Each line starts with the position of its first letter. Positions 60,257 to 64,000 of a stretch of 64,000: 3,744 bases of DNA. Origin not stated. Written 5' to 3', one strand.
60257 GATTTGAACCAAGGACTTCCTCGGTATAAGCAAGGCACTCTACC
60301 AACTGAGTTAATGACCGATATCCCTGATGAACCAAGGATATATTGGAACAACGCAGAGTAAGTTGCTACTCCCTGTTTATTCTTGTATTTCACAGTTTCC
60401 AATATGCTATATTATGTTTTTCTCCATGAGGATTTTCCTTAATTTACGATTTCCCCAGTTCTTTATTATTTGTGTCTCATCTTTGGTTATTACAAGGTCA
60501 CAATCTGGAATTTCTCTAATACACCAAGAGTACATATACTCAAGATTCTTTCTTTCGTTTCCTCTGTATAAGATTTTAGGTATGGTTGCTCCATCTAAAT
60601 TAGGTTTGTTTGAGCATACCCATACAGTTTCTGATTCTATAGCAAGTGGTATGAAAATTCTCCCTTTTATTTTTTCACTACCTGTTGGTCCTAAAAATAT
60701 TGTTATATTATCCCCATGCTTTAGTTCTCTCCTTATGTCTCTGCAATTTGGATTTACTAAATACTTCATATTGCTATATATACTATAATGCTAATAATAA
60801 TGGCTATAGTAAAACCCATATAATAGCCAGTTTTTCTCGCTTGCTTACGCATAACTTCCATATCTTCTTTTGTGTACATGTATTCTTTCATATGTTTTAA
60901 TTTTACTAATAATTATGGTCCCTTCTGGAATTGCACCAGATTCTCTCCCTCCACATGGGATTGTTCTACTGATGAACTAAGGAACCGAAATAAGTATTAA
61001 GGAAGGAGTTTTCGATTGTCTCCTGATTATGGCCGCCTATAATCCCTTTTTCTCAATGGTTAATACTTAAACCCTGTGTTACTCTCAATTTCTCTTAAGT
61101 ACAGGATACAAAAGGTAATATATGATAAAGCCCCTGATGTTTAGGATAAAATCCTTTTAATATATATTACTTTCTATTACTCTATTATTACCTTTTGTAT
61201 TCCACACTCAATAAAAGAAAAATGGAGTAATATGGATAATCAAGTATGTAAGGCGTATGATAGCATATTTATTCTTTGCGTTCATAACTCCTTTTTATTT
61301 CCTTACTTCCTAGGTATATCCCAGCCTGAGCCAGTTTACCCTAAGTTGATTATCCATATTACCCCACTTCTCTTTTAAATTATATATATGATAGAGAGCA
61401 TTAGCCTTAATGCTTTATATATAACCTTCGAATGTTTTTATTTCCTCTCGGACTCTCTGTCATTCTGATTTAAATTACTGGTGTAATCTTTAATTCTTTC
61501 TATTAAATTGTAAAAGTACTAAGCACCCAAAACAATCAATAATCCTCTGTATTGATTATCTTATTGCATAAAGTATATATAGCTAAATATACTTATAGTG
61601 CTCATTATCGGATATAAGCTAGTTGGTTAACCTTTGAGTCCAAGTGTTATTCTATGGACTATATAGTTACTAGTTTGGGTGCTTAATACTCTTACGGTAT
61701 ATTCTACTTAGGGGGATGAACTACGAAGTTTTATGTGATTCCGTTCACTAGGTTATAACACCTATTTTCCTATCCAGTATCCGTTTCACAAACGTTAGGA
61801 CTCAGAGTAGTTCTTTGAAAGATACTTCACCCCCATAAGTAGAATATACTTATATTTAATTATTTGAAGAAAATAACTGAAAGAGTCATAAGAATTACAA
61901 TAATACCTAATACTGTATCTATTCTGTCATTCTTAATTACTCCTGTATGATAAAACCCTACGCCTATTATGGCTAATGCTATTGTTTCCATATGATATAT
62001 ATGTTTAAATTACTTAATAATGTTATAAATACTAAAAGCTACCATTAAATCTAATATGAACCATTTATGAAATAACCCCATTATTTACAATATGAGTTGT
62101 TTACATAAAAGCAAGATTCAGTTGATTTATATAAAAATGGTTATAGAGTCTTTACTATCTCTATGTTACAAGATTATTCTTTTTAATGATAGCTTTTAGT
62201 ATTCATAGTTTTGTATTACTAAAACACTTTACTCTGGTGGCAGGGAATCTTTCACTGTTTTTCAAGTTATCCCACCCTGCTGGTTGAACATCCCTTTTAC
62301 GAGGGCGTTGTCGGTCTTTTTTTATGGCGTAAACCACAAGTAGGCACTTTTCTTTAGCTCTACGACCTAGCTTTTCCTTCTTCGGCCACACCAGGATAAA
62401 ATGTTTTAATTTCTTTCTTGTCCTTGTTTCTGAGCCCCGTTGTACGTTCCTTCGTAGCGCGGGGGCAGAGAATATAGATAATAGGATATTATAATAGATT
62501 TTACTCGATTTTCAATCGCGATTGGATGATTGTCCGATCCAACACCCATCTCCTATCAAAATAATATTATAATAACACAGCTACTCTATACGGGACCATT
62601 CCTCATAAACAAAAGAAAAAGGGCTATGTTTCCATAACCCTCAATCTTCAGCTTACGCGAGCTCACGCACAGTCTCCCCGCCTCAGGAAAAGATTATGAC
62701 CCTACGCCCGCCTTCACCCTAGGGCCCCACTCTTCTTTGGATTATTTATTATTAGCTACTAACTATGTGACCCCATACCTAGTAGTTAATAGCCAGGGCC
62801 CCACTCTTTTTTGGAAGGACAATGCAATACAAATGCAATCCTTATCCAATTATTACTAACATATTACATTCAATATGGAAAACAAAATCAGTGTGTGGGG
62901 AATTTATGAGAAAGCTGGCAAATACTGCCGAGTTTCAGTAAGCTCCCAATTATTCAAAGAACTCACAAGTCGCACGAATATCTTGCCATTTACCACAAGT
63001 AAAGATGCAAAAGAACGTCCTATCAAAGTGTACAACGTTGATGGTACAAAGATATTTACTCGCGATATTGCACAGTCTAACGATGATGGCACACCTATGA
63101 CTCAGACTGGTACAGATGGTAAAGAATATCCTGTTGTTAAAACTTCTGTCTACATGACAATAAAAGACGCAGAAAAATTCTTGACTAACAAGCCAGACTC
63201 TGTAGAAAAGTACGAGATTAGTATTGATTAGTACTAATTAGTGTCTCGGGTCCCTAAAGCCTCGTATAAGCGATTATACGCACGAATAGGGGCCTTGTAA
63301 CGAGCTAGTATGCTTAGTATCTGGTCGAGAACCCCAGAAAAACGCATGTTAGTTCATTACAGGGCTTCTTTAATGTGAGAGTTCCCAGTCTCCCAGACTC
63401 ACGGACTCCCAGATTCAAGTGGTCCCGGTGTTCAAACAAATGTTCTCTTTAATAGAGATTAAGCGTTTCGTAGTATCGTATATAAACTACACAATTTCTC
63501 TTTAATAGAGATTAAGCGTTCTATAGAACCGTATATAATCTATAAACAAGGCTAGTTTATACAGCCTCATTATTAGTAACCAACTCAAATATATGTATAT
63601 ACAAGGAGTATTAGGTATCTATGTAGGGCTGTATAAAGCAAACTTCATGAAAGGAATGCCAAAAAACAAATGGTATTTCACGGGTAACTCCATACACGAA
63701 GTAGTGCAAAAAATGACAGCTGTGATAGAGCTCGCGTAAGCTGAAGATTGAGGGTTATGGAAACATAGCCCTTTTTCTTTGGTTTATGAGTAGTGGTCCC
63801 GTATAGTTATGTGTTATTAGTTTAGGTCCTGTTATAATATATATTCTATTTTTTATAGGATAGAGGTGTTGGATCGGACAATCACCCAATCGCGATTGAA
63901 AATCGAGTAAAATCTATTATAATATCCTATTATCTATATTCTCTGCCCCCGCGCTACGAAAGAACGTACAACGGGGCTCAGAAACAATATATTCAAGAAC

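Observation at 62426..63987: Segment of about 1.5 kb bounded by roughly 240-260-bp imperfect inverted repeats, with one small ORF and internal direct repeats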

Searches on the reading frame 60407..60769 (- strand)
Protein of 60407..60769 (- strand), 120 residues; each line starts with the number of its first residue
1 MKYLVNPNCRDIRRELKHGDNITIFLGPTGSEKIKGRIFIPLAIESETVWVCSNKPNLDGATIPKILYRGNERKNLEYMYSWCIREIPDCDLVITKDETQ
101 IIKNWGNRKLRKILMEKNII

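Call 77: find_encoding_contigs(protein=window:60407-60769:-, flank=10000, max_places=10)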
Protein window:60407-60769:- (120 aa): 5 contigs read that carry it; 4 places shown.
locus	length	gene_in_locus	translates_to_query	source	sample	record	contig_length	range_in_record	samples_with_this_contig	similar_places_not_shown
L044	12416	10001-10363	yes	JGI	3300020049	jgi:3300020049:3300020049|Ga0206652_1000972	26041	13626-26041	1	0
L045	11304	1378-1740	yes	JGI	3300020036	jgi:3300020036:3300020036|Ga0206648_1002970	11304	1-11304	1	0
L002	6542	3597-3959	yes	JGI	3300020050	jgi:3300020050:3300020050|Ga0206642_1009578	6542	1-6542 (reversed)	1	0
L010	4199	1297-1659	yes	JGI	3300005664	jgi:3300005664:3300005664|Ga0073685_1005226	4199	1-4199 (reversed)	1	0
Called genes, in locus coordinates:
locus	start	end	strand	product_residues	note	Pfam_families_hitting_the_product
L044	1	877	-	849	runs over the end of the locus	PF14890:Intein_splicing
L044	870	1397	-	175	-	-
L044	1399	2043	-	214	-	-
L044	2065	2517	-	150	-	-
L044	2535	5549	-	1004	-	-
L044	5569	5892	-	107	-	PF00216:Bac_DNA_binding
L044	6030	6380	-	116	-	-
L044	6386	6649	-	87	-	PF00166:Cpn10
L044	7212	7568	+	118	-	-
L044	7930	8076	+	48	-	-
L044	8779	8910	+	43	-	-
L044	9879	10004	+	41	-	-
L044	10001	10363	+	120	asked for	-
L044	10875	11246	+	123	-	-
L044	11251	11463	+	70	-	-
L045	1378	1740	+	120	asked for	-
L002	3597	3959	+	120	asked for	-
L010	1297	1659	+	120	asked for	-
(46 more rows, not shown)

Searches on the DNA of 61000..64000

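Call 10: search_rna_families(source=window, start=61000, end=64000, threshold=evalue, max_evalue=1)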
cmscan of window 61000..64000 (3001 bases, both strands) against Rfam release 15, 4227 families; matches with E-value up to 1: 0.
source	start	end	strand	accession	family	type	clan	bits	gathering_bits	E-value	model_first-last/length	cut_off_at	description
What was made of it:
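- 63248..63425 (+): Candidate structured RNA or 3'UTR downstream of the 118-aa ORF. There is no Rfam hit (call 10).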

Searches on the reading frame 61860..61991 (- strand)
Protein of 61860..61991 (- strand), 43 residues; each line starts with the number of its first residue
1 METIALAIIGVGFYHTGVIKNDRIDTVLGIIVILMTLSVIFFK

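Call 21: find_encoding_contigs(protein=window:61860-61991:-, flank=10000, max_places=10)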
Protein window:61860-61991:- (43 aa): 7 contigs read that carry it; 5 places shown.
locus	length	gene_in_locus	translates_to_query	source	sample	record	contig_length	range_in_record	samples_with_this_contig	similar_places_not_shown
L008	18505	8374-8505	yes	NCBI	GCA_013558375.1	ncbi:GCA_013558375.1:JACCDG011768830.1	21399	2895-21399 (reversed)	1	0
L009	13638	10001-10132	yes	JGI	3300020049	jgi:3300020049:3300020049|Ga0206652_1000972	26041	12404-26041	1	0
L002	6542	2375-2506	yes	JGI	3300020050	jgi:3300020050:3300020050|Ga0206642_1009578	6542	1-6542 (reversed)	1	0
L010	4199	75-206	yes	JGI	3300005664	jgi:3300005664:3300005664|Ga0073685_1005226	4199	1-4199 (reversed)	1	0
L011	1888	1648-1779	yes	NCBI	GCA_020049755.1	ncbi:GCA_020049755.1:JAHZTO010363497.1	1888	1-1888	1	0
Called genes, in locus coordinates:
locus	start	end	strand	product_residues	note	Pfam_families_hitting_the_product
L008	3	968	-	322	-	?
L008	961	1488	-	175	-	-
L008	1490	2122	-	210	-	-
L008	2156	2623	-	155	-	-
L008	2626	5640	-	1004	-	-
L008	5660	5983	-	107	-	PF00216:Bac_DNA_binding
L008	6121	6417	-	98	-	PF00166:Cpn10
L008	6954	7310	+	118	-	-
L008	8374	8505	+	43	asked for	-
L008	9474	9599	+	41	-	-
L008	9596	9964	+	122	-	-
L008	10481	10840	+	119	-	-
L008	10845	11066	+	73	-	-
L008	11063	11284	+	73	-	-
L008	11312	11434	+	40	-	-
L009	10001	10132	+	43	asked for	-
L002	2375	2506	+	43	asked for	-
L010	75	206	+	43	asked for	-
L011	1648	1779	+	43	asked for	-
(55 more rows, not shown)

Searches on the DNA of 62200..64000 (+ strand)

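Call 7: search_dna_similar(query=window:62200-64000:+, collection=phages, mode=distant)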
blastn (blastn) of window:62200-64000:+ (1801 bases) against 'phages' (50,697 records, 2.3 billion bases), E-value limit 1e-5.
No match.

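Call 27: search_rna_families(source=L001, start=9100, end=11600, threshold=evalue, max_evalue=5)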
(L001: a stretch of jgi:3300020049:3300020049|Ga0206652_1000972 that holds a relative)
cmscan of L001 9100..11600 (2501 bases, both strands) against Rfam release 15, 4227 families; matches with E-value up to 5: 1.
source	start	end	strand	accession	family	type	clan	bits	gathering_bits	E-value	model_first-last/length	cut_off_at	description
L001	9706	9767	-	RF02040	HOTTIP_1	Gene; lncRNA;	-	16.8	50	1.7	1-57/57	no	HOXA transcript at the distal tip, conserved region 1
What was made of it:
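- Tried and rejected: Rfam gave nothing for 61000-64000 or for the natural locus in L001 (calls 10, 27).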

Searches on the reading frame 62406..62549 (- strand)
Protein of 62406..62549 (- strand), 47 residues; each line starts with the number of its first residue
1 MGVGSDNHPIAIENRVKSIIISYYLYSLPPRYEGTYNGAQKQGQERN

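Call 11: search_protein_families(library=pfam, proteins=[window:62406-62549:-], max_evalue=1)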
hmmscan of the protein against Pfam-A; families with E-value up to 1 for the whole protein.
window:62406-62549:- (47 aa): 0 families

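Call 12: search_protein_families(library=phrogs, proteins=[window:62406-62549:-], max_evalue=1)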
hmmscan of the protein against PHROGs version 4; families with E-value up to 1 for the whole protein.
window:62406-62549:- (47 aa): 0 families

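Call 64: find_encoding_contigs(protein=window:62406-62549:-, flank=10000, max_places=10)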
Protein window:62406-62549:- (47 aa): no gene with exactly this product is on record in the collection.

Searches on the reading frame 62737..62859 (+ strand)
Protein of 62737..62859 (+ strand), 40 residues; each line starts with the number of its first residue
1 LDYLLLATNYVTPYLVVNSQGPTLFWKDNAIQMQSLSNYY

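Call 11: search_protein_families(library=pfam, proteins=[window:62737-62859:+], max_evalue=1)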
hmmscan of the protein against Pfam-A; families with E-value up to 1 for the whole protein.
window:62737-62859:+ (40 aa): 1 family
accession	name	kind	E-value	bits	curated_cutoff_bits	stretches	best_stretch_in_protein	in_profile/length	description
PF23142.2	PH_PLEKHM2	-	0.17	12.2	22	1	3-37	49-81/140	PLEKHM2 PH domain-like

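Call 12: search_protein_families(library=phrogs, proteins=[window:62737-62859:+], max_evalue=1)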
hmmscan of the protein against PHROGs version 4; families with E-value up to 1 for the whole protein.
window:62737-62859:+ (40 aa): 0 families
